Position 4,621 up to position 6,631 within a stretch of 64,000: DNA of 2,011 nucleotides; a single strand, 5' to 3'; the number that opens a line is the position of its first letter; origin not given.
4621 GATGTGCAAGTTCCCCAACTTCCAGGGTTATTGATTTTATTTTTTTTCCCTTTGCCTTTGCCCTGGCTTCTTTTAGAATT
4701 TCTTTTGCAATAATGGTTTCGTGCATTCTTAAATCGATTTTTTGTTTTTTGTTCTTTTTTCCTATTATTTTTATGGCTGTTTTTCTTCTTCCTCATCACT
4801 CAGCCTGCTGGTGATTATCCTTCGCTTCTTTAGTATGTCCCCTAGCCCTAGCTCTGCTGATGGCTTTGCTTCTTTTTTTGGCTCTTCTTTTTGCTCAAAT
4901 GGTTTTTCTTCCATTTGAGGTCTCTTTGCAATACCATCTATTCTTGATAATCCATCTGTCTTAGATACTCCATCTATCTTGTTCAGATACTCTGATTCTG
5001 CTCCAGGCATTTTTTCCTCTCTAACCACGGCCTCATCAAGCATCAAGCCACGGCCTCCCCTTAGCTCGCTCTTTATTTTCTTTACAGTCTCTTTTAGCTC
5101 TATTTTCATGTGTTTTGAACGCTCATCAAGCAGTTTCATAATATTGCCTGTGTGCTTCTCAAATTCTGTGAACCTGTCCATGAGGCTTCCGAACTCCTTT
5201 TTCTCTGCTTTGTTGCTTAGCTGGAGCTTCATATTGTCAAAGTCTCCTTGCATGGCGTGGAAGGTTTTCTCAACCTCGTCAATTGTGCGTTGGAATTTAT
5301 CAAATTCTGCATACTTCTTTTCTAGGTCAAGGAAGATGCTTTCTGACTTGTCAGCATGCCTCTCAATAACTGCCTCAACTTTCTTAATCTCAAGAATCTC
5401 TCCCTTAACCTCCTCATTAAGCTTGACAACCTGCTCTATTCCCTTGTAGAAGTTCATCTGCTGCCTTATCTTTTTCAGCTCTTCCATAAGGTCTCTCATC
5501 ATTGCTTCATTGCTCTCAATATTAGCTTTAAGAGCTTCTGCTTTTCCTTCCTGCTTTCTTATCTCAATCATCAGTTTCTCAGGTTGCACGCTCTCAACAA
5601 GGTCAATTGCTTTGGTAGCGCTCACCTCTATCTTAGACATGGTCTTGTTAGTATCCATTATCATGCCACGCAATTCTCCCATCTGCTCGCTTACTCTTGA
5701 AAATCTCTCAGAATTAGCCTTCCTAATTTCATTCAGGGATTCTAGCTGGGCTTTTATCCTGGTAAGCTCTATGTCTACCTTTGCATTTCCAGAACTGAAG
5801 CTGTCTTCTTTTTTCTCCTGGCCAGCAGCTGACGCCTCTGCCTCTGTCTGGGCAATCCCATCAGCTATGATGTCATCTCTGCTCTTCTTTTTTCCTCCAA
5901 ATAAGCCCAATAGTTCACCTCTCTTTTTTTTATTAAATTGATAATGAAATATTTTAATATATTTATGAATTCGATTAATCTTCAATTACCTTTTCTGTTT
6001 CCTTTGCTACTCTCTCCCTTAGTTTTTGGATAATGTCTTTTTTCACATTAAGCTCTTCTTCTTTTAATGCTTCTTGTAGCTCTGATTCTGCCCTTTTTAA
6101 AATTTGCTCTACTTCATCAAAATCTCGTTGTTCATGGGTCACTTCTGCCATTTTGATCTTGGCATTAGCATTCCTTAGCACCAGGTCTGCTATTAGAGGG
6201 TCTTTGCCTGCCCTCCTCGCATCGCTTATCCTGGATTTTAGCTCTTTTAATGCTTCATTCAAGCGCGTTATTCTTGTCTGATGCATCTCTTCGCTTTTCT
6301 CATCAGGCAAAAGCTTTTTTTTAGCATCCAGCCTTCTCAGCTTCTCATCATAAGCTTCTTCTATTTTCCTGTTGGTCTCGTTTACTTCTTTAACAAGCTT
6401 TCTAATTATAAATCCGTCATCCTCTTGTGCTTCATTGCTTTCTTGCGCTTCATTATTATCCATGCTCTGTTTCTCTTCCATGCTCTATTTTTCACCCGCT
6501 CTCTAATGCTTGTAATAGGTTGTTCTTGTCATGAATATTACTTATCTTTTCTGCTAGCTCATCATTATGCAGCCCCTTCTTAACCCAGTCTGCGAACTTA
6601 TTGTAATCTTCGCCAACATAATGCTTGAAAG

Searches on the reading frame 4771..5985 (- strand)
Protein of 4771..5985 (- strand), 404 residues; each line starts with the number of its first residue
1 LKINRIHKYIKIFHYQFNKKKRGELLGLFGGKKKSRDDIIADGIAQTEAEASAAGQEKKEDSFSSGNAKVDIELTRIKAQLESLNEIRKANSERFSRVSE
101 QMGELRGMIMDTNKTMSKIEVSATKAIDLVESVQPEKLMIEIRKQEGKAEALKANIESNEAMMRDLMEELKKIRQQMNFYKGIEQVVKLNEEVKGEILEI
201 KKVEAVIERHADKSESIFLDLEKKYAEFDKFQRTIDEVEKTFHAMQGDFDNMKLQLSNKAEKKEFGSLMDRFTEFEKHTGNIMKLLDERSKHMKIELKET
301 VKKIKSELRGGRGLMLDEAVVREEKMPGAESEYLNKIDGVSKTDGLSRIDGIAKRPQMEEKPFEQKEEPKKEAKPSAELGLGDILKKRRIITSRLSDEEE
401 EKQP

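Call 5: search_protein_families(library=pfam, proteins=[window:4771-5985:-], max_evalue=0.01)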
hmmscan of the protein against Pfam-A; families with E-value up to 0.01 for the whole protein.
window:4771-5985:- (404 aa): 1 family
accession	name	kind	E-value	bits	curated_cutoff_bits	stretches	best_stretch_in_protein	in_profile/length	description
PF06419.17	COG6_N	-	0.0054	17.3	27.4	0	70-145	18-92/114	Conserved oligomeric complex COG6, N-terminal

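Call 6: search_protein_families(library=ncbifam, proteins=[window:4771-5985:-], max_evalue=0.01)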
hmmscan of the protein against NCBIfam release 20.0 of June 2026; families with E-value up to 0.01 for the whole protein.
window:4771-5985:- (404 aa): 4 families
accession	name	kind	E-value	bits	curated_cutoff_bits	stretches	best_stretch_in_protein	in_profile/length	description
TIGR02168.1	SMC_prok_B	equivalog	5.8e-07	27.6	567.35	1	39-319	674-958/1181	chromosome segregation protein SMC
TIGR04523.1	Mplasa_alph_rch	subfamily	0.0001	20.4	270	1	69-309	121-352/745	helix-rich protein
NF003034.1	PRK03918.1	equivalog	0.0009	17.3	700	1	79-308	183-414/878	DNA double-strand break repair ATPase Rad50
TIGR02169.1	SMC_prok_A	equivalog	0.0036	15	729.4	1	67-315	677-920/1165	chromosome segregation protein SMC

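Call 61: search_solved_structures(query=A5, max_evalue=1)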
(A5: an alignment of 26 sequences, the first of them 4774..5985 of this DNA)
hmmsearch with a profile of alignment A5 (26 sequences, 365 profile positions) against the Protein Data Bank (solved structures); distinct sequences matched with E-value up to 1: 5.
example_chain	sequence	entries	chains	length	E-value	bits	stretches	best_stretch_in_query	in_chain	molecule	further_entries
2ym0_A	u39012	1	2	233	0.26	14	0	194-263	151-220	CELL INVASION PROTEIN SIPD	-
9w54_B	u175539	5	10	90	0.36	13.5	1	172-205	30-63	L-glutamate oxidase precursor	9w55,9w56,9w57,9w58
3zqb_A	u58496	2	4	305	0.49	13.1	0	194-263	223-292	PROTEIN PRGI, CELL INVASION PROTEIN SIPD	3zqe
2e1m_B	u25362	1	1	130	0.74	12.5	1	172-205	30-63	L-glutamate oxidase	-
9s4q_25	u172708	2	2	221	0.77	12.4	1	238-340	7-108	Kinetochore protein SPC25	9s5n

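Call 63: search_protein_families(library=pfam, alignment_id=A5, max_evalue=0.01)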
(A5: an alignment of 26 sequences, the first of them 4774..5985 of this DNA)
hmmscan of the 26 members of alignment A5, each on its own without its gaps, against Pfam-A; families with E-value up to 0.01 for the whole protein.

A. member 1, window:4774-5985:- (404 aa): 1 family
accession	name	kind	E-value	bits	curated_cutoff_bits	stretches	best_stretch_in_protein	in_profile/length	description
PF06419.17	COG6_N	-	0.0054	17.3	27.4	0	70-145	18-92/114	Conserved oligomeric complex COG6, N-terminal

B. families by the number of members that match (of 26 scanned): 26 families (the first 25 are shown)
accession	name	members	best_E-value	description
PF04513.17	Baculo_PEP_C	7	3.6e-06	Baculovirus polyhedron envelope protein, PEP, C terminus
PF06009.19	Laminin_II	5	5.7e-05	Laminin Domain II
PF16331.10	TolA_bind_tri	4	0.00045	TolA binding protein trimerisation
PF13166.12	AAA_13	2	0.0002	AAA domain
PF19111.5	DUF5798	2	0.0012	Family of unknown function (DUF5798)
PF06103.16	DUF948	1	1.5e-05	Bacterial protein of unknown function (DUF948)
PF21825.2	crAss001_48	1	0.00028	crAss001_48 related protein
PF03938.19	OmpH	1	0.00093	Outer membrane protein (OmpH-like)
PF16043.11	DUF4795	1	0.00096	Domain of unknown function (DUF4795)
PF10018.14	Med4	1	0.0015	Vitamin-D-receptor interacting Mediator subunit 4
PF04837.17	MbeB_N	1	0.0021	MbeB-like, N-term conserved region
PF05531.17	NPV_P10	1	0.0022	Nucleopolyhedrovirus P10 protein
PF06818.20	Fez1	1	0.0024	Fez1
PF00015.26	MCPsignal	1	0.0028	Methyl-accepting chemotaxis protein (MCP) signalling domain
PF25605.1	Phage_80a_gp11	1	0.0029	Phage 80a gp11 protein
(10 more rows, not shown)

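Call 85: search_protein_families(library=padloc, proteins=[window:4771-5985:-], max_evalue=0.01)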
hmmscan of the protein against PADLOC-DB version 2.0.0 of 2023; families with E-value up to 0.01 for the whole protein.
window:4771-5985:- (404 aa): 1 family
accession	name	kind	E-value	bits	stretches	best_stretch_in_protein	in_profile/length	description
PDLC00580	JetC3|JetC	-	2.2e-05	20.9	1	69-333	601-863/1068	DUF3584 domain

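Call 86: search_protein_families(library=phrogs, proteins=[window:4771-5985:-], max_evalue=0.001)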
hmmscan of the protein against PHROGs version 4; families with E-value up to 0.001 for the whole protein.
window:4771-5985:- (404 aa): 0 families

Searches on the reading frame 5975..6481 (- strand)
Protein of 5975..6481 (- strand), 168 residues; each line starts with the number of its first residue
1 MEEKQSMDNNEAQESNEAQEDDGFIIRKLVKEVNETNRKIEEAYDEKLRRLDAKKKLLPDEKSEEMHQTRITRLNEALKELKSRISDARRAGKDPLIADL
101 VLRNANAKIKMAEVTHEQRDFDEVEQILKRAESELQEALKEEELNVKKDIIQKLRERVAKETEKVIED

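Call 5: search_protein_families(library=pfam, proteins=[window:5975-6481:-], max_evalue=0.01)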
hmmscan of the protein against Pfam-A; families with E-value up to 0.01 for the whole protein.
window:5975-6481:- (168 aa): 3 families
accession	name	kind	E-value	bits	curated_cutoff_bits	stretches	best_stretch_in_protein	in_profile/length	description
PF22422.2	MGH1-like_GH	-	0.0047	17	27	1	44-150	129-228/356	Mannosylglycerate hydrolase MGH1-like glycoside hydrolase domain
PF19317.4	Gag_p24_C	-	0.006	16.7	25.9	0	63-110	14-56/74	Gag protein p24 C-terminal domain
PF14346.11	DUF4398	-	0.0098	16.8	27.9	1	77-146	2-70/78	Domain of unknown function (DUF4398)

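Call 6: search_protein_families(library=ncbifam, proteins=[window:5975-6481:-], max_evalue=0.01)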
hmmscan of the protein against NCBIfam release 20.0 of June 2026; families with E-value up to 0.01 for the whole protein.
window:5975-6481:- (168 aa): 1 family
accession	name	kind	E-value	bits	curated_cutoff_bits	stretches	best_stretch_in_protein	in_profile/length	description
NF041032.1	NurA_Pyro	equivalog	0.0067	15.3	650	1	44-163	134-256/450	DNA double-strand break repair nuclease NurA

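Call 85: search_protein_families(library=padloc, proteins=[window:5975-6481:-], max_evalue=0.01)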
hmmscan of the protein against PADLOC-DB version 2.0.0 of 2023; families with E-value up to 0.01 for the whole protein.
window:5975-6481:- (168 aa): 0 families

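Call 86: search_protein_families(library=phrogs, proteins=[window:5975-6481:-], max_evalue=0.001)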
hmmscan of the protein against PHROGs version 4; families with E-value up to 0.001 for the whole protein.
window:5975-6481:- (168 aa): 0 families
